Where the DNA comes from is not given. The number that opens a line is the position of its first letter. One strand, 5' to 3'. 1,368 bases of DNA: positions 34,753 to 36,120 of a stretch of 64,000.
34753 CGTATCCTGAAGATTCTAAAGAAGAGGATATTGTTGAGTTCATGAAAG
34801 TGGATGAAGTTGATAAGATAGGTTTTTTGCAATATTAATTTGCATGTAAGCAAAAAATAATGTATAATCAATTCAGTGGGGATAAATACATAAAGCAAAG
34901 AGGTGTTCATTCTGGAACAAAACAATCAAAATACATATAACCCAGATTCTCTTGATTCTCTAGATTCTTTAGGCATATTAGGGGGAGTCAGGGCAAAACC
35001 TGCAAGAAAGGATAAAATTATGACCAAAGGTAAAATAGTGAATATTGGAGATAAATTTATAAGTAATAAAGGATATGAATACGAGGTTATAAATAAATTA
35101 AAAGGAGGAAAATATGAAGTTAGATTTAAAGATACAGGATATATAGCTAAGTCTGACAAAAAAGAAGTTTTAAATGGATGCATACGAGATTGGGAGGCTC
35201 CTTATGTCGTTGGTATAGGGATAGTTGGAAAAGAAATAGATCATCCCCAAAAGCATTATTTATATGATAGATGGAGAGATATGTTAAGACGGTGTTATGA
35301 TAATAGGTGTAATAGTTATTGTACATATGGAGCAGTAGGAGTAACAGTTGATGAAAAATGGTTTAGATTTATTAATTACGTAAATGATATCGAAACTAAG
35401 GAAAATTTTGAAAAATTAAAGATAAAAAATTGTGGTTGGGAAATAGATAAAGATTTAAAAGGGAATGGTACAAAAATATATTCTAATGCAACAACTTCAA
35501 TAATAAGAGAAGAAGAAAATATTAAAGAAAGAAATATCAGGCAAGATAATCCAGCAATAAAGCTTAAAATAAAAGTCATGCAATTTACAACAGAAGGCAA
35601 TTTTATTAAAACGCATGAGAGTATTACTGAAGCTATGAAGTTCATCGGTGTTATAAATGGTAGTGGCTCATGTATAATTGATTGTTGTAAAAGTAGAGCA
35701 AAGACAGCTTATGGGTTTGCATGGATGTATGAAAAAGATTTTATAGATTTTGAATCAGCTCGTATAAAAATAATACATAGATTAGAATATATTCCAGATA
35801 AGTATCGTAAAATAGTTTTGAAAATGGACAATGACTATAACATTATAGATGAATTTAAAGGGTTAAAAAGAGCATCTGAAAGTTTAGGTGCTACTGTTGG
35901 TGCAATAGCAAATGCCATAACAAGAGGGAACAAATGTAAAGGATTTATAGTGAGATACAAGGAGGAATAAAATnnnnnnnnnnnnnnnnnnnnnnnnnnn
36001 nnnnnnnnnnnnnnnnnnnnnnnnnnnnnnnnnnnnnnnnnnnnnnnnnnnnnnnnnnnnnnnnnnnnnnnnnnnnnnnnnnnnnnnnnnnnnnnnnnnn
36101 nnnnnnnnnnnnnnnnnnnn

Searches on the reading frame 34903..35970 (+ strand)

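Call 34: search_protein_families(library=pfam, proteins=[window:34903-35970:+], max_evalue=0.001)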
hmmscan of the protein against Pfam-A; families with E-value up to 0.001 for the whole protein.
window:34903-35970:+ (355 aa): 1 family
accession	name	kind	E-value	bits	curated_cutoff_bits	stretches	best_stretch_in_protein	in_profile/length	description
PF07453.19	NUMOD1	-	0.00017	22.2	22.8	0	223-250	1-28/37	NUMOD1 domain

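Call 38: search_protein_families(library=pfam, proteins=[window:34903-35970:+], max_evalue=0.01)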
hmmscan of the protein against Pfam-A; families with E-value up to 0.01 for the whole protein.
window:34903-35970:+ (355 aa): 1 family
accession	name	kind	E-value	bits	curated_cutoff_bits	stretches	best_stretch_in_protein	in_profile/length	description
PF07453.19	NUMOD1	-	0.00017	22.2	22.8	0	223-250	1-28/37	NUMOD1 domain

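Call 40: search_protein_families(library=phrogs, proteins=[window:34903-35970:+], max_evalue=0.001)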
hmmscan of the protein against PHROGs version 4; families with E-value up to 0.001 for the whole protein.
window:34903-35970:+ (355 aa): 5 families
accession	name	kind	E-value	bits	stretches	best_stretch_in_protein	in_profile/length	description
phrog_2081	-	DNA, RNA and nucleotide metabolism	3e-34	119.9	1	44-245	24-232/433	HNH endonuclease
phrog_953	-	DNA, RNA and nucleotide metabolism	1e-15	59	1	80-197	190-292/420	HNH endonuclease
phrog_374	-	DNA, RNA and nucleotide metabolism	1.8e-13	51.2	1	80-213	267-355/617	HNH endonuclease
phrog_8790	-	DNA, RNA and nucleotide metabolism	5.2e-11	44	1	113-178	18-92/241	restriction endonuclease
phrog_3377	-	DNA, RNA and nucleotide metabolism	2.1e-10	41.7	1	111-166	5-61/196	HNH endonuclease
